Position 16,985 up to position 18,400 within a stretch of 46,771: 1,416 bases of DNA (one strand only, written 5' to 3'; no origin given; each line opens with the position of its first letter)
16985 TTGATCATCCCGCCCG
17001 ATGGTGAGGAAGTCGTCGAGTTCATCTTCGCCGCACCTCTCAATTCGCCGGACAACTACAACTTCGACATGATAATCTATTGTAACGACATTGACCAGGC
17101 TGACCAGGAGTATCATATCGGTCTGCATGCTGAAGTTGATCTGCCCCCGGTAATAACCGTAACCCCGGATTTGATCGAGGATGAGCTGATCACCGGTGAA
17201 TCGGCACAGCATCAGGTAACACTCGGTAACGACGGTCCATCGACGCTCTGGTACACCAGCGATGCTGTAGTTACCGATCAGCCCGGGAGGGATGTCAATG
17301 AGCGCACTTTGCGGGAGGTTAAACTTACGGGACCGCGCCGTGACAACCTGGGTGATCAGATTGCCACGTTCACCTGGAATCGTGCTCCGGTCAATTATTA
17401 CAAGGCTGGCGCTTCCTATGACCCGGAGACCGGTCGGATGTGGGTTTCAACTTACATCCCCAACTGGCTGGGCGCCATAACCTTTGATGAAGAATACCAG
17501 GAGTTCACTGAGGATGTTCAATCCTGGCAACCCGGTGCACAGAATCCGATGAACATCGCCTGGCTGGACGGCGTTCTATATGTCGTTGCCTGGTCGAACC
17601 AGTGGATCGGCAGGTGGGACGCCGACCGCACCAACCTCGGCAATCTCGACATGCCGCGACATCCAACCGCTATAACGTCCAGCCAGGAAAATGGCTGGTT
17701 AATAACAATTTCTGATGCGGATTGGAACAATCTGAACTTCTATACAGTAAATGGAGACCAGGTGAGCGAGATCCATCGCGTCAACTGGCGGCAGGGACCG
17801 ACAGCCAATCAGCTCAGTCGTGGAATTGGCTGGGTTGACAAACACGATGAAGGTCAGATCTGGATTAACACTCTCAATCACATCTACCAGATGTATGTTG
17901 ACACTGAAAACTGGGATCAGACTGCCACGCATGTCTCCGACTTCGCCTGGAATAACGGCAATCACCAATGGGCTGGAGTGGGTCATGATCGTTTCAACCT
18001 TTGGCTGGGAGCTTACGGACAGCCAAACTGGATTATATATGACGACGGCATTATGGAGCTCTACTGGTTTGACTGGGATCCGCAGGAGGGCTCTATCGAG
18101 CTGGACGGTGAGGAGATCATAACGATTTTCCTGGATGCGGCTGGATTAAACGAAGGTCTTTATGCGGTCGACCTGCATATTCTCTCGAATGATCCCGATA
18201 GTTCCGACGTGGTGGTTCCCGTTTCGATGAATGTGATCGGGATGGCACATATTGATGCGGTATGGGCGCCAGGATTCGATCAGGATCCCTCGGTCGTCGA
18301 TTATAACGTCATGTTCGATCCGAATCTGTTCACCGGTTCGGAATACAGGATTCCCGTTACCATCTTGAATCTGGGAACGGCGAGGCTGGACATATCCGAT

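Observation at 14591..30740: Recurrent Arg-rich junction motif (EPxRD-x3-R-x-LR-x-[VI]...P-R-RD-xx-GD) directly before every non-Ig payload module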

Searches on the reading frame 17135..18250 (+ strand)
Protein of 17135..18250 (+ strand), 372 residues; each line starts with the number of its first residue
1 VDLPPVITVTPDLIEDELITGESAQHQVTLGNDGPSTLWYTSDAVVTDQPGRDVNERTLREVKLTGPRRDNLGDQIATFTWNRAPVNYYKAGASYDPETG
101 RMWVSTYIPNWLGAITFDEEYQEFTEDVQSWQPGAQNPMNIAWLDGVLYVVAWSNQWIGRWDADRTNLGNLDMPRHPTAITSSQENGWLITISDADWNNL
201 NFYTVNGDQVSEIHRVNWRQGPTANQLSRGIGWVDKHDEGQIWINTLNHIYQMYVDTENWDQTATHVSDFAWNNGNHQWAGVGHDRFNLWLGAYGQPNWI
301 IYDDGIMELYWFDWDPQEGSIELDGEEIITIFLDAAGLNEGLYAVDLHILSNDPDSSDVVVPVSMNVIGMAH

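Call 13: find_homologous_proteins(query=window:17135-18250:+, max_evalue=0.00001)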
Query window:17135-18250:+ (372 aa): 3 proteins with E <= 0.00001 among 1277 candidates.
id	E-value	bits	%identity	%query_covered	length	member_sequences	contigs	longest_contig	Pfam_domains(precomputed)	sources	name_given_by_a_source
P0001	2.4e-43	167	33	98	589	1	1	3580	PF18962.8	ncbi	-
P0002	4.7e-39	153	34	96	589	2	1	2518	PF18962.8,PF13860.13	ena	-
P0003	3.1e-24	104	45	22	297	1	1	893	PF15780.12,PF22067.3,PF22544.3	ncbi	ncbi:MAG: hypothetical protein ACK4OO_08335, partial [bacterium]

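Call 39: predict_structure(alignment_id=A3)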
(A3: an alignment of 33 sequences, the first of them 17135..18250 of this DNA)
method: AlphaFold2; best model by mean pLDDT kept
length: 372 residues; sequences in the alignment: 33
mean_pLDDT: 90.6   pTM: 0.80
mean pLDDT of the five models: 90.6, 89.7, 89.6, 89.6, 88.9
residues with pLDDT >= 90: 294; 70-90: 54; 50-70: 7; < 50: 17
segments of 3 or more residues with pLDDT < 50: 53-68
pLDDT, mean of each block of 10 residues (from residue 1): 91 96 96 97 88 41 41 91 92 93 94 92 94 91 98 95 97 96 97 94 97 95 93 91 96 93 92 92 95 94 85 94 97 89 95 96 92 48
secondary structure, 60 per line:
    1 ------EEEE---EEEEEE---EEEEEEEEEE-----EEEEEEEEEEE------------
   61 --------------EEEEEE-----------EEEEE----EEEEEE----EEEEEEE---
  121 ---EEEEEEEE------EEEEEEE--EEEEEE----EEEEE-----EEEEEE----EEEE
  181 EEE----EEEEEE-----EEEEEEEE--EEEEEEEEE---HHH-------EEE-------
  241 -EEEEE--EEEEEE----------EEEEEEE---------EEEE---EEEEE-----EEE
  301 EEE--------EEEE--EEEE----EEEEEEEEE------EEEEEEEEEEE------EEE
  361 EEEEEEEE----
elements in order: E7-10 E14-19 E23-32 E38-48 E75-80 E92-96 E101-106 E111-117 E124-131 E138-144 E147-152 E157-161 E167-172 E177-183 E188-193 E199-206 E209-217 E231-233 E242-246 E249-254 E265-271 E281-284 E288-292 E298-303 E312-315 E318-321 E326-334 E341-351 E358-368
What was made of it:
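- On ASH/HYDIN/CFA65/VesB-like Ig as the host domain: AF2 gives block-mean pLDDT of 88-97 for both halves and pTM 0.80 (call 39), but coordinates and contacts were not available.
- AF2 of U3: pLDDT 90.6, pTM 0.80; the only stretch below 50 is residues 53-68, the motif (call 39).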

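Call 43: fold_search(model_id=the predicted structure, library=pdb)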
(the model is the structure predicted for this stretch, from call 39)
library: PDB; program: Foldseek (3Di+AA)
matches with E <= 10: 1713; with E <= 0.001: 370
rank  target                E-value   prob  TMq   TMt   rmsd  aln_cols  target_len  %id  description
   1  7djl_C                3.3e-08  1.00  0.31  0.25  16.3       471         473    9  Structure of four truncated and mutated forms of quenching protein (released 2022-06-08)
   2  3nol                  4.5e-08  1.00  0.46  0.69   4.1       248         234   12  Crystal structure of Zymomonas mobilis Glutaminyl Cyclase (trigonal form) (released 2010-11-03)
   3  7qdr_C                4.9e-08  1.00  0.33  0.39  16.2       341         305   13  Apo human SKI complex in the closed state (released 2022-02-02)
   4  7djl_B                7.4e-08  1.00  0.35  0.29  15.9       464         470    9  Structure of four truncated and mutated forms of quenching protein (released 2022-06-08)
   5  7djl_A                1.6e-07  1.00  0.34  0.28  16.4       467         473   10  Structure of four truncated and mutated forms of quenching protein (released 2022-06-08)
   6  5amo_A                1.8e-07  1.00  0.35  0.48   7.3       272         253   13  Structure of a mouse Olfactomedin-1 disulfide-linked dimer of the Olfactomedin domain and part of the coiled coil (released 2015-04-29)
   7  5amo_B                2.5e-07  1.00  0.41  0.56   6.3       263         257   12  Structure of a mouse Olfactomedin-1 disulfide-linked dimer of the Olfactomedin domain and part of the coiled coil (released 2015-04-29)
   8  1gxr_B                3.0e-07  1.00  0.34  0.38  16.8       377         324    9  WD40 Region of Human Groucho/TLE1 (released 2002-06-13)
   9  4zlr_A                3.7e-07  1.00  0.37  0.47  14.8       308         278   14  Structure of the Brat-NHL domain bound to consensus RNA motif (released 2015-11-11)
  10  2iwa                  5.5e-07  1.00  0.46  0.65   4.1       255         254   11  Unbound glutaminyl cyclotransferase from Carica papaya. (released 2006-07-04)
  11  4zlr_B                6.1e-07  1.00  0.35  0.45  15.1       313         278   14  Structure of the Brat-NHL domain bound to consensus RNA motif (released 2015-11-11)
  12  8esr_p                6.4e-07  1.00  0.34  0.43   8.4       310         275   10  Ytm1 associated nascent 60S ribosome (-fkbp39) State 2 (released 2022-11-30)
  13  1q7f_B                6.7e-07  1.00  0.38  0.48   7.7       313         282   10  Brain Tumor NHL domain (released 2003-10-21)
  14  5afb                  7.8e-07  1.00  0.38  0.40  15.5       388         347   12  Crystal structure of the Latrophilin3 Lectin and Olfactomedin Domains (released 2015-03-18)
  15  9bfp_A                8.6e-07  1.00  0.34  0.15  17.9       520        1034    8  Cryo-EM structure of Sevenless extracellular domain (monomer) (released 2025-01-29)
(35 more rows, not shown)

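Call 48: search_protein_families(library=ncbifam, proteins=[window:17135-18250:+], max_evalue=0.01)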
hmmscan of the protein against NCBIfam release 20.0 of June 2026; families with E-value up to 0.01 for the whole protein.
window:17135-18250:+ (372 aa): 0 families

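Call 62: find_encoding_contigs(protein=P0001, flank=8000, max_places=3)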
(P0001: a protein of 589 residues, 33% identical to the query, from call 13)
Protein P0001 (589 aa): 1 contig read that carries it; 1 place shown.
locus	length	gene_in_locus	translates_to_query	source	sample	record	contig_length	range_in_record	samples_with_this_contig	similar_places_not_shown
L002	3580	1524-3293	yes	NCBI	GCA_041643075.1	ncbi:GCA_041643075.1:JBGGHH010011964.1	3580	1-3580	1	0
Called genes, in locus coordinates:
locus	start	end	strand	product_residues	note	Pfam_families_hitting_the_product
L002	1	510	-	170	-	?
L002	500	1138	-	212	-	-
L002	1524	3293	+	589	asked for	PF18962:Por_Secre_tail (weak)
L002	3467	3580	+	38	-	?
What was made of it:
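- Tried and rejected: P0001 sits on a 3.6-kb contig without informative neighbours (call 62).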

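Call 79: search_solved_structures(query=A3, max_evalue=0.01)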
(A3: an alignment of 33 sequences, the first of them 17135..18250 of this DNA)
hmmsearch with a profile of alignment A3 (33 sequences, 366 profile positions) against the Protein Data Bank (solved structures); distinct sequences matched with E-value up to 0.01: 13.
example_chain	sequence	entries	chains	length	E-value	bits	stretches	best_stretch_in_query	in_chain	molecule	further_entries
7pvp_A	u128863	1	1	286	3.1e-05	26.5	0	110-148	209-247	SAKe6BC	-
8jut_A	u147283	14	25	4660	3.9e-05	26.2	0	91-209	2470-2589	LDL receptor related protein 2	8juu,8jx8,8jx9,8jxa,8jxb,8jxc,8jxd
8em4_A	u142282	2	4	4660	0.00016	24.1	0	91-207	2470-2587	Low-density lipoprotein receptor-related protein 2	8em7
6g7w_A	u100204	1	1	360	0.0005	22.5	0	131-167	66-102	NHL repeat-containing protein 2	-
1l0q_A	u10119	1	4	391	0.001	21.5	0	98-202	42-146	Surface layer protein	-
4zlr_A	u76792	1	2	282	0.0018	20.7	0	117-238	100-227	Brain tumor protein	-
1q7f_A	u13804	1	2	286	0.0019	20.6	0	118-244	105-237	brain tumor CG10719-PA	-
5ex7_A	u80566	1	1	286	0.002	20.5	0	117-238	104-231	Brain tumor protein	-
6gc1_A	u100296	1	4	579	0.0021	20.5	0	131-167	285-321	NHL repeat-containing protein 2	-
8pjr_A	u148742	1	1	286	0.0039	19.6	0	110-148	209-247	SAKe6AC-LB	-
8suc_A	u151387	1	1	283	0.005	19.2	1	132-213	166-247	NHL (Ring finger b-box coiled coil) domain containing protein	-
6d69_A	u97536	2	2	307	0.0086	18.4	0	141-209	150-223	NHL Repeat Region of D. melanogaster Thin | Thin, isoform D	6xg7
8pjz_A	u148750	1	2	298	0.0094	18.3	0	110-167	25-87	SAKe6EEtal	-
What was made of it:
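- Tried and rejected: PDB sequence search gives only weak NHL/YWTD propeller repeats (call 79).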

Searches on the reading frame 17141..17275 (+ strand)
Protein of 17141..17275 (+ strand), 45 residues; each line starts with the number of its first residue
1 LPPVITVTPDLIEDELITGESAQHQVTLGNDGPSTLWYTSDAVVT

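Call 12: search_protein_families(library=pfam, proteins=[window:17141-17275:+], max_evalue=1)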
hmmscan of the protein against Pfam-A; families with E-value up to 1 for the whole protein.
seq(45 aa): 0 families

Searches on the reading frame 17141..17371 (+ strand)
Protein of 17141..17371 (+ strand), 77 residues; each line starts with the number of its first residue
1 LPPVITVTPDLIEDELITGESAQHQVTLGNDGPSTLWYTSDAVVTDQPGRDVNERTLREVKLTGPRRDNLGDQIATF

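Call 21: find_homologous_proteins(query=A2, max_evalue=0.001)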
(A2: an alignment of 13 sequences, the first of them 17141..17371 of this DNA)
Query A2 (13 sequences): 1039 candidates shared short words with the query, none scored E <= 0.001.
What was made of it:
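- Tried and rejected: Word-index search with the 13-sequence junction alignment A2: no hit at E of 1e-3 or better, because the profile is short and the database huge (call 21).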
